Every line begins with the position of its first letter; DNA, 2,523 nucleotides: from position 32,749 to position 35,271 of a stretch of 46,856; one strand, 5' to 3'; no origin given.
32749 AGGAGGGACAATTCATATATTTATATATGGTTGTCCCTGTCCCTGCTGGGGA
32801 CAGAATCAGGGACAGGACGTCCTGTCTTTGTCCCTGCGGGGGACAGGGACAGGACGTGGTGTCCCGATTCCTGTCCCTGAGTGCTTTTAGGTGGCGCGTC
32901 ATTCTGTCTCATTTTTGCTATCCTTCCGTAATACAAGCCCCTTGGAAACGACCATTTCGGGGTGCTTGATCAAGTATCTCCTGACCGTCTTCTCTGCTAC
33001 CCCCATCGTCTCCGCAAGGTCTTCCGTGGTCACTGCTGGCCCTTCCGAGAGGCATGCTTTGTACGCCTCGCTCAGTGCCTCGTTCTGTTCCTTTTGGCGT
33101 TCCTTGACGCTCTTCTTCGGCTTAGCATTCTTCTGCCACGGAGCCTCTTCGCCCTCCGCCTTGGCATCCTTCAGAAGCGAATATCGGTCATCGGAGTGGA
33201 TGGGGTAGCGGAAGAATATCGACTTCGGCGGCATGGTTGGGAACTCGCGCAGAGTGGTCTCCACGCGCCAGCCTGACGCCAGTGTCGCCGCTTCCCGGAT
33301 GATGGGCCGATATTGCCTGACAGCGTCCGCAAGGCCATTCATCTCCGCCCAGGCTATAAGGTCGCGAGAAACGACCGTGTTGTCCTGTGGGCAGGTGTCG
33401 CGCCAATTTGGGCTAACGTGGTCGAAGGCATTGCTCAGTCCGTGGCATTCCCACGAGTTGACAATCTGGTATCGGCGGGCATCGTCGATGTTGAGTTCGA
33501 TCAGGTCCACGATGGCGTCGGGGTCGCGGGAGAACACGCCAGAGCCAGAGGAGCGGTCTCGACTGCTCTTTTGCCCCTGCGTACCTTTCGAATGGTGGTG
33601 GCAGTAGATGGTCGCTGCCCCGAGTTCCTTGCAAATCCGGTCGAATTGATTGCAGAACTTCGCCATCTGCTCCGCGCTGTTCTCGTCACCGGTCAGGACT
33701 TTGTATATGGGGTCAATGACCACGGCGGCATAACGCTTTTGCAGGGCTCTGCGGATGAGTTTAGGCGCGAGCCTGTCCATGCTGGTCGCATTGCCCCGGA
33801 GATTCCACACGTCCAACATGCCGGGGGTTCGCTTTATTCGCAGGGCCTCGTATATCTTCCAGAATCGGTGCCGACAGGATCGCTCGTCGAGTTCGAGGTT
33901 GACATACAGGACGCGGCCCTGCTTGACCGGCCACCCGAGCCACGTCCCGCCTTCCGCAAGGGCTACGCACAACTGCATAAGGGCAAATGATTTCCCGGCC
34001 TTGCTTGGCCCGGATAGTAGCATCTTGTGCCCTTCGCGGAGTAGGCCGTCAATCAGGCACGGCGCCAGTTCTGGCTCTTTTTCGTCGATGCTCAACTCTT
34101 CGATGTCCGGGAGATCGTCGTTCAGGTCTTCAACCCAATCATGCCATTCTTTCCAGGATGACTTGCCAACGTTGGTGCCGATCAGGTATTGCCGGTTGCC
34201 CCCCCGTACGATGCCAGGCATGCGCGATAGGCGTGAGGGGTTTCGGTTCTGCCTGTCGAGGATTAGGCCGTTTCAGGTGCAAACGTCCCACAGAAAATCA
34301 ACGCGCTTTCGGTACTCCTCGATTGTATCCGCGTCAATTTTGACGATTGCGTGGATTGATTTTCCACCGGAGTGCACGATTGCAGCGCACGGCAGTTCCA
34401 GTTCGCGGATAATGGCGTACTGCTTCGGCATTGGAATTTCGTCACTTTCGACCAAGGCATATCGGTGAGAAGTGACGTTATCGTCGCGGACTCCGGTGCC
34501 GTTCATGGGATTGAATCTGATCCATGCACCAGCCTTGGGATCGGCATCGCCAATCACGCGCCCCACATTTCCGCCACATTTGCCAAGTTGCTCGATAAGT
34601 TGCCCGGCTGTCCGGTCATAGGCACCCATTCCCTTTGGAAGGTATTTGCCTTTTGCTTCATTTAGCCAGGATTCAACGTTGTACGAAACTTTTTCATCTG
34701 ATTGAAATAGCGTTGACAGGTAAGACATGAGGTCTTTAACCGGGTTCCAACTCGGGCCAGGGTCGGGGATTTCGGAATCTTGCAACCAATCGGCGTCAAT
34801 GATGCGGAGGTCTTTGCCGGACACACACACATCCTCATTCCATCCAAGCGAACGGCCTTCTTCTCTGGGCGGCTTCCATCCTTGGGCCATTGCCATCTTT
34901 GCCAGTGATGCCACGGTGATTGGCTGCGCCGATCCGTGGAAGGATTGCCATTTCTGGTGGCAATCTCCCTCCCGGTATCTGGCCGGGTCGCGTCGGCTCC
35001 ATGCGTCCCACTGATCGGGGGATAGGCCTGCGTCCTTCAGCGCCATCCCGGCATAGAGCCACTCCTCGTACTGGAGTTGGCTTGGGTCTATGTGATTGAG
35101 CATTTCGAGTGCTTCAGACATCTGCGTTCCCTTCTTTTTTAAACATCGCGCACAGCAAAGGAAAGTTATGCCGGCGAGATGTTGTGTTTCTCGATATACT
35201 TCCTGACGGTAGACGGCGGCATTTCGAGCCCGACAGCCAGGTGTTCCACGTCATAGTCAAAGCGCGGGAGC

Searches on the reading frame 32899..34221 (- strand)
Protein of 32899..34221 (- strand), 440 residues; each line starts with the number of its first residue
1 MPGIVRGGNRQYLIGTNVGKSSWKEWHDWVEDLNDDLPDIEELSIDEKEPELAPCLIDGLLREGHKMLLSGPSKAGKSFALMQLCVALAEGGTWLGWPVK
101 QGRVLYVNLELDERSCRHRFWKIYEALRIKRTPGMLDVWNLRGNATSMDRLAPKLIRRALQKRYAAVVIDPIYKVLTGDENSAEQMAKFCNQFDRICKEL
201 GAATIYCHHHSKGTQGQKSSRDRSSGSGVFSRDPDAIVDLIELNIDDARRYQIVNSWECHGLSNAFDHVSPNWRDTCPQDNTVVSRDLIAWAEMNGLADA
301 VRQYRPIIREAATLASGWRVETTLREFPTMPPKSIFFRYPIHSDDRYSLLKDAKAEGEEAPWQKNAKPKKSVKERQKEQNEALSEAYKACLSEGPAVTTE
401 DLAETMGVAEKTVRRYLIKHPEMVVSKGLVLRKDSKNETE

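Call 31: search_protein_families(library=phrogs, proteins=[window:32899-34221:-], max_evalue=0.001)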
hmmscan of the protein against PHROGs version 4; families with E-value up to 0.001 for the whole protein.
window:32899-34221:- (440 aa): 12 families
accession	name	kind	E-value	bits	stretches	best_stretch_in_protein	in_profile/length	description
phrog_2597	-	DNA, RNA and nucleotide metabolism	1.7e-166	556.9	1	1-436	303-745/747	DNA primase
phrog_906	-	DNA, RNA and nucleotide metabolism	7.3e-18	65.7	1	55-216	518-680/872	DNA polymerase/primase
phrog_6012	-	DNA, RNA and nucleotide metabolism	1.9e-12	48.2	1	58-220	142-302/447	DNA helicase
phrog_239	-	DNA, RNA and nucleotide metabolism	3.9e-12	46.9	1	57-238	352-551/801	DNA primase/helicase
phrog_3123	-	unknown function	2.1e-11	44.1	1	56-227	333-523/583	-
phrog_2850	-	unknown function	4.2e-11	43.4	1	68-214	162-311/465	-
phrog_19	-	DNA, RNA and nucleotide metabolism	1.5e-09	38.3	1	58-219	347-513/621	DnaB-like replicative helicase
phrog_1284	-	unknown function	2e-09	38.3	1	56-218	27-191/306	-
phrog_3228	-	DNA, RNA and nucleotide metabolism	3.7e-06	26.6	1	35-221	350-539/766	replicative helicase-primase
phrog_243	-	DNA, RNA and nucleotide metabolism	9.6e-05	22.5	1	158-238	137-220/273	DnaB-like replicative helicase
phrog_25693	-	unknown function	0.00023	20.9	0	54-224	40-222/405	-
phrog_6891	-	other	0.00055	20.6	1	61-195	39-149/310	ATPase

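Call 88: search_solved_structures(query=window:32899-34221:-, max_evalue=1, show_alignments=3)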
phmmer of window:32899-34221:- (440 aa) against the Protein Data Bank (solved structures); distinct sequences matched with E-value up to 1: 11.
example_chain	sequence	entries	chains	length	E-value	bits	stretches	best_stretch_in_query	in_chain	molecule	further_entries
1g8y_A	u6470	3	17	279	1.1e-06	31.3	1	68-229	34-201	REGULATORY PROTEIN REPA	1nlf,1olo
36bz_A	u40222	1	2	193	0.23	13.8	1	376-434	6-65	QUI1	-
7n53_A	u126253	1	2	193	0.27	13.5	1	375-434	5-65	PAP4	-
9low_A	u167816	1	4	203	0.27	13.5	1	376-434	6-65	Putative regulatory protein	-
9gtv_A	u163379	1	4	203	0.42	12.9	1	376-434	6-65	Transcriptional regulator RamR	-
3vvx_A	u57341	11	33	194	0.54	12.5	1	375-434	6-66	Putative regulatory protein | Regulatory protein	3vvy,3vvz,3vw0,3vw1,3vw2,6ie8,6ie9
9dn8_A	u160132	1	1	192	0.54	12.5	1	375-434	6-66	Transcriptional regulator RamR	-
9dn9_B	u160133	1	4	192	0.55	12.5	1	375-434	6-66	Transcriptional regulator RamR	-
9dnh_A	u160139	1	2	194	0.55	12.5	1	375-434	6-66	Engineered RamR variant D2.3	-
9dnc_A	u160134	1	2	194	0.56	12.5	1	375-434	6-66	Transcriptional regulator RamR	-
36cd_A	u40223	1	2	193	0.56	12.5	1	376-434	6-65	CAT2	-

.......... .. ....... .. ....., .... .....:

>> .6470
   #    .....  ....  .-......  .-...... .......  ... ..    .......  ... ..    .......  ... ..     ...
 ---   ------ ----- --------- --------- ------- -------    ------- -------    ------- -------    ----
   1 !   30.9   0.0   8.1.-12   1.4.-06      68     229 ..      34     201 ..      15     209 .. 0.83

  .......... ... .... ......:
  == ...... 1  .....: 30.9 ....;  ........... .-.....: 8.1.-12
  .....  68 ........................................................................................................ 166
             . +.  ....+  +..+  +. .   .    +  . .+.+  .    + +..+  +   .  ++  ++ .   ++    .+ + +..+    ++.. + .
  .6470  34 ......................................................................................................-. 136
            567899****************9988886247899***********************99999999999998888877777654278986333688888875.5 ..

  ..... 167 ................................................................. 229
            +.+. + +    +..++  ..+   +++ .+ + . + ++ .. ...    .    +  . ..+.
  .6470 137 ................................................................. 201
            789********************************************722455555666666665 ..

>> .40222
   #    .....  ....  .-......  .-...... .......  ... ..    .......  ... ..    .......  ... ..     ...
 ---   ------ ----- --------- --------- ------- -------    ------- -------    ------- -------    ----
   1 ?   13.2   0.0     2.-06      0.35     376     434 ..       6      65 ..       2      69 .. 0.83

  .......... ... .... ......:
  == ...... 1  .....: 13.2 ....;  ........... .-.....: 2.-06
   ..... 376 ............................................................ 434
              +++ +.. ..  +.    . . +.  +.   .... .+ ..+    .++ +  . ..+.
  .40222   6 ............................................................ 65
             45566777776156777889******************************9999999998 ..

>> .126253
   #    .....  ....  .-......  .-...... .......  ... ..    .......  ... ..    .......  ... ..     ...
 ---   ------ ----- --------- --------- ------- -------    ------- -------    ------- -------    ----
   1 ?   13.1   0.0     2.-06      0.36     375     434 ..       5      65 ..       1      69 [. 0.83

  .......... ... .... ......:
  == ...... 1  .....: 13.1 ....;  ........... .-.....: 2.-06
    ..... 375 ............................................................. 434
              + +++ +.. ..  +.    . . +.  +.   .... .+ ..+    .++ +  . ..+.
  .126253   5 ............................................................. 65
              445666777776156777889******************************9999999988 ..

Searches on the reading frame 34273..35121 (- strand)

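Call 31: search_protein_families(library=phrogs, proteins=[window:34273-35121:-], max_evalue=0.001)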
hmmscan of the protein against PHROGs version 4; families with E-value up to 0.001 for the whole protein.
window:34273-35121:- (282 aa): 4 families
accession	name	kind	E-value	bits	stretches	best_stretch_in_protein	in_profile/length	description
phrog_2597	-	DNA, RNA and nucleotide metabolism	2.2e-114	384.6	1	4-281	7-283/747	DNA primase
phrog_29234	-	unknown function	5.4e-07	29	1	7-87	246-326/887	-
phrog_3022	-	DNA, RNA and nucleotide metabolism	6.7e-07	29.1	1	3-88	211-324/788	DNA primase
phrog_1156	-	DNA, RNA and nucleotide metabolism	3.4e-05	23.6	1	1-78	230-306/855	DNA primase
